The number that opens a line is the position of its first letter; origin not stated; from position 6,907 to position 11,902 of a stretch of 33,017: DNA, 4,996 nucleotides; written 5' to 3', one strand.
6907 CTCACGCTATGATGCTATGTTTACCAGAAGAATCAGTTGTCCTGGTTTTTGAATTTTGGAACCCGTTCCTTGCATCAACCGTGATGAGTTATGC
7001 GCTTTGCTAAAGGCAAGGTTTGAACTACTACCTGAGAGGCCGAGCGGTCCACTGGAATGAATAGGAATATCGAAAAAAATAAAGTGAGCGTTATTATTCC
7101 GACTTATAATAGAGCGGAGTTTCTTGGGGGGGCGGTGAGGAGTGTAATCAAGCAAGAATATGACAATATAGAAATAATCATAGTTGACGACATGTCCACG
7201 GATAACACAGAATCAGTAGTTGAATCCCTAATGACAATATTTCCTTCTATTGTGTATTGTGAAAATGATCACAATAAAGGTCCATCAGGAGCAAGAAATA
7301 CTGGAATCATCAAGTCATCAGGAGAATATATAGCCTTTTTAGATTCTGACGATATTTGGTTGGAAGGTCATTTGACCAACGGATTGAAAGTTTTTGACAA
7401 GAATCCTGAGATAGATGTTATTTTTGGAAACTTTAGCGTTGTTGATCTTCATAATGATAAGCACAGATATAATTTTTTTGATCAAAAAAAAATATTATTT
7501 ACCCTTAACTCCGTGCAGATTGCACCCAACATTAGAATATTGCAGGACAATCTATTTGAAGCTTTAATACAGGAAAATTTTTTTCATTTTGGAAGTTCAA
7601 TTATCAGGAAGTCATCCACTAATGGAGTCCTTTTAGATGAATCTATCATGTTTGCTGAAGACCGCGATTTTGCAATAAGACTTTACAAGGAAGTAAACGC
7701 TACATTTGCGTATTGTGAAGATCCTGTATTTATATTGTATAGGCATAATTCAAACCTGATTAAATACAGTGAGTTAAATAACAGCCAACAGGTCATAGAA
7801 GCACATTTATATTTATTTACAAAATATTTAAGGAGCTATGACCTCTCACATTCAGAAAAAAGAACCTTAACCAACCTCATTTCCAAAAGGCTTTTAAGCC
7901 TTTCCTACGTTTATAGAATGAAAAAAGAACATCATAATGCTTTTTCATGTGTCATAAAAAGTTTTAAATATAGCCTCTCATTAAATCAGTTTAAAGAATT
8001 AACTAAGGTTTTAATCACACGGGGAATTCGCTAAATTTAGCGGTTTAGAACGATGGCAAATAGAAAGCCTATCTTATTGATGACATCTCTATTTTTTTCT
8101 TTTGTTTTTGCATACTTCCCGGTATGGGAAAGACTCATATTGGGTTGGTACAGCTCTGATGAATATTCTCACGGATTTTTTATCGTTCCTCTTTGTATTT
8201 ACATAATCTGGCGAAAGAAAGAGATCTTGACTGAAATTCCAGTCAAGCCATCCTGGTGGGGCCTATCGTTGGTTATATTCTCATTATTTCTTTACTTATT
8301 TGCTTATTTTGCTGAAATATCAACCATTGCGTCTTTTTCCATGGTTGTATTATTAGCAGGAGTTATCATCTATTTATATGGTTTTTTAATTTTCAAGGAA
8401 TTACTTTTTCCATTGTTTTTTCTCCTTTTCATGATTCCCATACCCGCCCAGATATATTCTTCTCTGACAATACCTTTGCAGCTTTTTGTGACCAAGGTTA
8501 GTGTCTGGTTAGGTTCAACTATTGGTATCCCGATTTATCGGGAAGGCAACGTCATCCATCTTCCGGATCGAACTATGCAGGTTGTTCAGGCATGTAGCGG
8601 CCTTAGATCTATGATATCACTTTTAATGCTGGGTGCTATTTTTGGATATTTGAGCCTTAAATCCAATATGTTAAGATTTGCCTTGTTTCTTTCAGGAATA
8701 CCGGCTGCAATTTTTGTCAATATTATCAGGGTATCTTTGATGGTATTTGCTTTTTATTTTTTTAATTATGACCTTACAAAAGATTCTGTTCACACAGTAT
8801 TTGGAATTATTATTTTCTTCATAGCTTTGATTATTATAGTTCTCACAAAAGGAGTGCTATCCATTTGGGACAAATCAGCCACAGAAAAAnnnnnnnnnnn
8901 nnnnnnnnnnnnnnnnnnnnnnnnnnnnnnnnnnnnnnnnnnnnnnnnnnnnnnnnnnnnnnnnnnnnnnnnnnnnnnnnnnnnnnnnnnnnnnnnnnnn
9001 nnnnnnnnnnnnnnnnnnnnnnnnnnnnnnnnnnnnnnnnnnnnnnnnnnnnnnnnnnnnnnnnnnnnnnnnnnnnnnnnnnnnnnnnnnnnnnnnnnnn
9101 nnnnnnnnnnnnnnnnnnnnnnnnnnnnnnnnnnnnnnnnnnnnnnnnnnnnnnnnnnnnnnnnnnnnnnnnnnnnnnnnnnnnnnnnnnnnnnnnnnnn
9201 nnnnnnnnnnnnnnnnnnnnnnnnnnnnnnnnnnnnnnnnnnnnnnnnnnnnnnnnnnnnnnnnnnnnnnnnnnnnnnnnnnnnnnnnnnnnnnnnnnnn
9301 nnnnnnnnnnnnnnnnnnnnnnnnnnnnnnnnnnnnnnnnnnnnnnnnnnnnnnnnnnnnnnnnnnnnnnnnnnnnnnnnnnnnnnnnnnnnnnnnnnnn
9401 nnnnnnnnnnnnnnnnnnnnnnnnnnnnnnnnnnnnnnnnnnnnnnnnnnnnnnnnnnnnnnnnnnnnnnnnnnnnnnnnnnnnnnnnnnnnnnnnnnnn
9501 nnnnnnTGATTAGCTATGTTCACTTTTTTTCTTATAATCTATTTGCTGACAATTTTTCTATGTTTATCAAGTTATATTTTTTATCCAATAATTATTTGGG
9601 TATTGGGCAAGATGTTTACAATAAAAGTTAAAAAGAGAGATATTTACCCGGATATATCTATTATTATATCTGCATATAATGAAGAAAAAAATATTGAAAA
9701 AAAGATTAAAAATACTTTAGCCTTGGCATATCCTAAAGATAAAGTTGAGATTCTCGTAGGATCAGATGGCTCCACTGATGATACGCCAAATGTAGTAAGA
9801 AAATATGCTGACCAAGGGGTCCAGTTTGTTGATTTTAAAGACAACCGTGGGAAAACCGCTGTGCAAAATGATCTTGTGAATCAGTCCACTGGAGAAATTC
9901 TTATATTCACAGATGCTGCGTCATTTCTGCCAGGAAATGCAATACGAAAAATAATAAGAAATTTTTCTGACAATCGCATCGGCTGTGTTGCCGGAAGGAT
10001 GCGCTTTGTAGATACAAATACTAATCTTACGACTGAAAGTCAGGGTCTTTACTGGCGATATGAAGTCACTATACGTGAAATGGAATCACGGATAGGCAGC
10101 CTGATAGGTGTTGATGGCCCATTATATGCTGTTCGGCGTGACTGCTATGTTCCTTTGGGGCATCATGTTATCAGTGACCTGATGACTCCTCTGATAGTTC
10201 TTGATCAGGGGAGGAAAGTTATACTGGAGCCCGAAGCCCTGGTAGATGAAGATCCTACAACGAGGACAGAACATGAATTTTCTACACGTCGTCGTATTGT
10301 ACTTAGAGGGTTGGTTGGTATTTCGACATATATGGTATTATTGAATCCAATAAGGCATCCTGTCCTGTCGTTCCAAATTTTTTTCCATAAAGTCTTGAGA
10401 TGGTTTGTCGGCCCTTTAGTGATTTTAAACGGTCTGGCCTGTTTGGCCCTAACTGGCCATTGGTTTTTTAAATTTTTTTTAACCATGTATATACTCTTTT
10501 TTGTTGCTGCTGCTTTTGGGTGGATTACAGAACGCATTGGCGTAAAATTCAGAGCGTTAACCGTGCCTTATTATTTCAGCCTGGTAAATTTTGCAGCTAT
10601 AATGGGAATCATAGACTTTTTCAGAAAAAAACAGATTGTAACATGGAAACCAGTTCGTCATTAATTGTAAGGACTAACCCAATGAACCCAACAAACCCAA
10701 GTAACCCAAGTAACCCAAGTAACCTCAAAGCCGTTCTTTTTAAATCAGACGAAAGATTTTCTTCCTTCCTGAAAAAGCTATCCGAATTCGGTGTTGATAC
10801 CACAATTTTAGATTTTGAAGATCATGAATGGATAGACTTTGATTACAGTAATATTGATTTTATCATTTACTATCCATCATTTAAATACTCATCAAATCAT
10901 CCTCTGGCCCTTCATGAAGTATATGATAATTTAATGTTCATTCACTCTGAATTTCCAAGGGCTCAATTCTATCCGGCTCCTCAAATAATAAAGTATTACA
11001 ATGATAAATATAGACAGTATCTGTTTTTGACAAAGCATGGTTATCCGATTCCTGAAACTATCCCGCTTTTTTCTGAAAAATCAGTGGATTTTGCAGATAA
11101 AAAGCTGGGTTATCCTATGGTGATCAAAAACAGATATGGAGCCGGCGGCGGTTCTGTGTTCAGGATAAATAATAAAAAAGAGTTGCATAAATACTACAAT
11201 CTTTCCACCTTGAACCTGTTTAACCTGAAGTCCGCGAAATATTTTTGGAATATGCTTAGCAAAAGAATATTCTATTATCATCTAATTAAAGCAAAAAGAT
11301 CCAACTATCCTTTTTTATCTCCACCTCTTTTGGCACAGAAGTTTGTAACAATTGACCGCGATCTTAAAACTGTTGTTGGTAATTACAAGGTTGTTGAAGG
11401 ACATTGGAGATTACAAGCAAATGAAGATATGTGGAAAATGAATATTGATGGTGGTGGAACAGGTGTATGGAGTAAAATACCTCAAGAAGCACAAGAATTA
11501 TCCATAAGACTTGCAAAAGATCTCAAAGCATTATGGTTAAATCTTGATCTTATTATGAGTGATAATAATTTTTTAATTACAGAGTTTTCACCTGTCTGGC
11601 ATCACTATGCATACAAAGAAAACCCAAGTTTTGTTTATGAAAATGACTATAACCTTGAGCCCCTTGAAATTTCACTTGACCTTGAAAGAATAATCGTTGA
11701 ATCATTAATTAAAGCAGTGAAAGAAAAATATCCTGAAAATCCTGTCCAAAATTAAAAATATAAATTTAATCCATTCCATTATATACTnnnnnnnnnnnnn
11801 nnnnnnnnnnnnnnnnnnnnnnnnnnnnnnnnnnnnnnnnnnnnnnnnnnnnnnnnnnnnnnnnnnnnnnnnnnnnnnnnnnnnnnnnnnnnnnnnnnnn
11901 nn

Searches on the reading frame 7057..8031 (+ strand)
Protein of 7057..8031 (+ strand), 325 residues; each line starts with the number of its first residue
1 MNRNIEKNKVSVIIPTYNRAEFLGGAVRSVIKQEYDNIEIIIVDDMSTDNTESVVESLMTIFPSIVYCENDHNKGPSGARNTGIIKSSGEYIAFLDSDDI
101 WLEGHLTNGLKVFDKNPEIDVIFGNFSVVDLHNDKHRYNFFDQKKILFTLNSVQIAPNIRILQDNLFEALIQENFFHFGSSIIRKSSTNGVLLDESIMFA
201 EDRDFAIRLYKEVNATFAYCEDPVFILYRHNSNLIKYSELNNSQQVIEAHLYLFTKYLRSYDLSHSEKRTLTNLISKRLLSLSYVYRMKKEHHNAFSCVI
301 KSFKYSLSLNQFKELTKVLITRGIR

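Call 29: search_protein_families(library=pfam, proteins=[window:7057-8031:+], max_evalue=0.0001)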
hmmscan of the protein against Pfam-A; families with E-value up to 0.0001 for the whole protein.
window:7057-8031:+ (325 aa): 3 families
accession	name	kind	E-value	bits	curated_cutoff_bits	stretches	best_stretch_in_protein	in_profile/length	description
PF00535.33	Glycos_transf_2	-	2e-37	129.1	23.3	1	11-156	1-146/168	Glycosyl transferase family 2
PF10111.15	Glyco_tranf_2_2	-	7e-14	52.4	27.3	1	11-239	1-227/276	Glycosyltransferase like family 2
PF13641.12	Glyco_tranf_2_3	-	2.5e-13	51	27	1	10-135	3-129/230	Glycosyltransferase like family 2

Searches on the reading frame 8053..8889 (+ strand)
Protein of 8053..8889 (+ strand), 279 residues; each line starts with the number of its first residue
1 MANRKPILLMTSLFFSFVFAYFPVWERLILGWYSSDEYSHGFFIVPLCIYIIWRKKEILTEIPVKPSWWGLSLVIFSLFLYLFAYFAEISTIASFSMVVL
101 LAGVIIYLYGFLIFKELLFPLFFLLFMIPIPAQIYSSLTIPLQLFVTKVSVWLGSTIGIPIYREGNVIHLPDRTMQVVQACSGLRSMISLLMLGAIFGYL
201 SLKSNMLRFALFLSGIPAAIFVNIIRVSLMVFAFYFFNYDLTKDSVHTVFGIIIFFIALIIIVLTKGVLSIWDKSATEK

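Call 29: search_protein_families(library=pfam, proteins=[window:8053-8889:+], max_evalue=0.0001)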
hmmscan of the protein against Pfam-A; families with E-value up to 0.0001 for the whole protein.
window:8053-8889:+ (279 aa): 1 family
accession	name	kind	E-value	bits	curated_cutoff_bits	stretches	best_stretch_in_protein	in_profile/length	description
PF09721.15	Exosortase_EpsH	-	1.5e-68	231.4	25.7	1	17-264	4-249/254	Transmembrane exosortase (Exosortase_EpsH)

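Call 32: search_protein_families(library=ncbifam, proteins=[window:8053-8889:+])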
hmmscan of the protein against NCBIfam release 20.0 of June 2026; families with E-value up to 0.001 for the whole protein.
window:8053-8889:+ (279 aa): 16 families
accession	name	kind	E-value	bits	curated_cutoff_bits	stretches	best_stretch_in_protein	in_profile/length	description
TIGR02602.1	8TM_EpsH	subfamily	2e-68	230.5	105.55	1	32-268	4-239/241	exosortase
TIGR03109.2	exosort_XrtA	exception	6.8e-59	199.4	208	1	10-265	3-255/261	exosortase A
NF038142.1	exosort_XrtW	exception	9.8e-58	195.7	425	1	8-271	3-267/494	exosortase W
TIGR04152.1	exosort_VPLPA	exception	2.7e-53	181.8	400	1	30-271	2-244/486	VPLPA-CTERM-specific exosortase XrtD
NF035943.2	exosort_XrtV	exception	4.3e-42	144.2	313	1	12-269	7-266/270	exosortase V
TIGR03113.1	exosort_XrtB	exception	7.1e-35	120.9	275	1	15-270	6-265/268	exosortase B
NF033464.1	cyanoexo_CrtC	exception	1.1e-16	61.2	225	1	16-256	13-261/278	cyanoexosortase C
TIGR04178.1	exo_archaeo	signature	1.4e-16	60.6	23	1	175-264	1-90/97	exosortase/archaeosortase family protein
TIGR04151.1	exosort_VPDSG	exception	1.2e-15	57.8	300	1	33-262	53-292/306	VPDSG-CTERM-specific exosortase XrtC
TIGR04156.1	cyanoexo_CrtB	exception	1.2e-14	54.5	300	1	36-264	35-261/280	cyanoexosortase B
TIGR04476.1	exosort_XrtN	exception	2.7e-10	39.9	200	1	50-261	39-238/406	exosortase N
TIGR03763.1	cyanoexo_CrtA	exception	2.6e-06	27.1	150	1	51-261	45-250/260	cyanoexosortase A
TIGR04199.1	exosort_xrtJ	exception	5.5e-06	25.6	200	1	18-261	9-267/522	exosortase J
NF012182.0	exosortase_XrtQ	exception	8.2e-06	25.5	270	1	38-258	34-247/256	exosortase Q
TIGR04489.1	exosort_XrtO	exception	2.6e-05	23.2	250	1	47-261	34-250/451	exosortase O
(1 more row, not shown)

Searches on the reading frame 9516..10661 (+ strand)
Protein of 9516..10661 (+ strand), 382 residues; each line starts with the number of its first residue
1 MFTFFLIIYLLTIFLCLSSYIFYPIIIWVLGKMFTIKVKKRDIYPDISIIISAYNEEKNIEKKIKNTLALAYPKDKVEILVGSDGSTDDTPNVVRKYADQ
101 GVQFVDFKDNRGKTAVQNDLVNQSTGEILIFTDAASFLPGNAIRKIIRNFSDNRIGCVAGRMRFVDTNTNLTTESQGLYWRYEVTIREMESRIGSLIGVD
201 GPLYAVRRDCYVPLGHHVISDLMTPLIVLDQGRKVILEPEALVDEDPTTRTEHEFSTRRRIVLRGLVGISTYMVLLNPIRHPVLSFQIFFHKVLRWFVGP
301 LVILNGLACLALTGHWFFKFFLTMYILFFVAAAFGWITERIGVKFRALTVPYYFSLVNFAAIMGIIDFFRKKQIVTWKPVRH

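Call 5: search_protein_families(library=pfam, proteins=[window:9516-10661:+])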
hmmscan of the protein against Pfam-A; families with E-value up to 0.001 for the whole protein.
window:9516-10661:+ (382 aa): 3 families
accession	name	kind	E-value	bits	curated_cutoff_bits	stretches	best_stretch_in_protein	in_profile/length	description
PF00535.33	Glycos_transf_2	-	5.1e-23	82.3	23.3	1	48-185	1-138/168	Glycosyl transferase family 2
PF13641.12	Glyco_tranf_2_3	-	2.3e-14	54.4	27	1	45-258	1-222/230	Glycosyltransferase like family 2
PF10111.15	Glyco_tranf_2_2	-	1.6e-05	25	27.3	1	48-148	1-104/276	Glycosyltransferase like family 2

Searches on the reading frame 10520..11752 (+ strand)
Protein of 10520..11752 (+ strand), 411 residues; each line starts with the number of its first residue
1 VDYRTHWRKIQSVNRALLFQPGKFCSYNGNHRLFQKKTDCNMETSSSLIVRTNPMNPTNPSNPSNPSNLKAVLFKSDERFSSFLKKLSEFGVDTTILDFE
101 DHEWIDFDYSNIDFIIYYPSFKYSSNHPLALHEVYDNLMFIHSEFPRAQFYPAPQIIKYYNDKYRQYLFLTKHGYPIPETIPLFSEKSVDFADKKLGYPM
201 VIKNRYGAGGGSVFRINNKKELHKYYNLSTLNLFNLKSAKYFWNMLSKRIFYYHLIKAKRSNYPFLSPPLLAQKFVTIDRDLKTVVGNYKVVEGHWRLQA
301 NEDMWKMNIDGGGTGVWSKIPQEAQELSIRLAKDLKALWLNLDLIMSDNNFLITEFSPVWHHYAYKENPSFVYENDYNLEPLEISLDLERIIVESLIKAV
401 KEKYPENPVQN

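Call 5: search_protein_families(library=pfam, proteins=[window:10520-11752:+])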
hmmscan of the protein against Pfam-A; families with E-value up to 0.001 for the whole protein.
window:10520-11752:+ (411 aa): 2 families
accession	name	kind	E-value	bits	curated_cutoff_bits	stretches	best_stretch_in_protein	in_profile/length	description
PF08443.16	RimK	-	2e-10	41.1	21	1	270-356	76-163/188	RimK-like ATP-grasp domain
PF02655.19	ATP-grasp_3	-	4.3e-06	27.3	23.2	1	161-225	2-59/160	ATP-grasp domain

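Call 32: search_protein_families(library=ncbifam, proteins=[window:10640-11752:+])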
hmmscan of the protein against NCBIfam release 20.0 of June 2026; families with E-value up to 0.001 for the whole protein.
window:10640-11752:+ (371 aa): 11 families
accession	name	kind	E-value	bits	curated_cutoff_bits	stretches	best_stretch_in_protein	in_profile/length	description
TIGR00768.1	rimK_fam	subfamily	1.9e-18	66.8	143.4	2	114-186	79-151/276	RimK family alpha-L-glutamate ligase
TIGR02144.1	LysX_arch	equivalog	8e-16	58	275.6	2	115-187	80-152/281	lysine biosynthesis protein LysX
NF040720.1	MptN_Meth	equivalog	8.1e-13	48.1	350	1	114-314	93-263/291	tetrahydromethanopterin:alpha-L-glutamate ligase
NF009402.0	PRK12767.1-1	equivalog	9.3e-09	34.5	218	1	114-185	107-176/329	carbamoyl phosphate synthase-like protein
NF004679.0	PRK06019.1-5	equivalog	1.2e-08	34.2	326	1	108-186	85-165/376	5-(carboxyamino)imidazole ribonucleotide synthase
TIGR04443.1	F420_CofF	equivalog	2.9e-07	29.8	300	1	109-186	79-158/283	coenzyme gamma-F420-2:alpha-L-glutamate ligase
TIGR01161.1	purK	equivalog_domain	3.6e-07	29.8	318.4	1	108-186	84-164/362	5-(carboxyamino)imidazole ribonucleotide synthase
NF009403.0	PRK12767.1-2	equivalog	8.2e-06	25.2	286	1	115-185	100-171/342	carbamoyl phosphate synthase-like protein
NF009406.0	PRK12767.1-5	equivalog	1.5e-05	24.2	271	1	115-188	106-179/327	carbamoyl phosphate synthase-like protein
NF002563.0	PRK02186.1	subfamily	0.00022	19.6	625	1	116-182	101-167/890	argininosuccinate lyase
NF009404.0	PRK12767.1-3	equivalog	0.00047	19.2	316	0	109-189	98-178/344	carbamoyl phosphate synthase-like protein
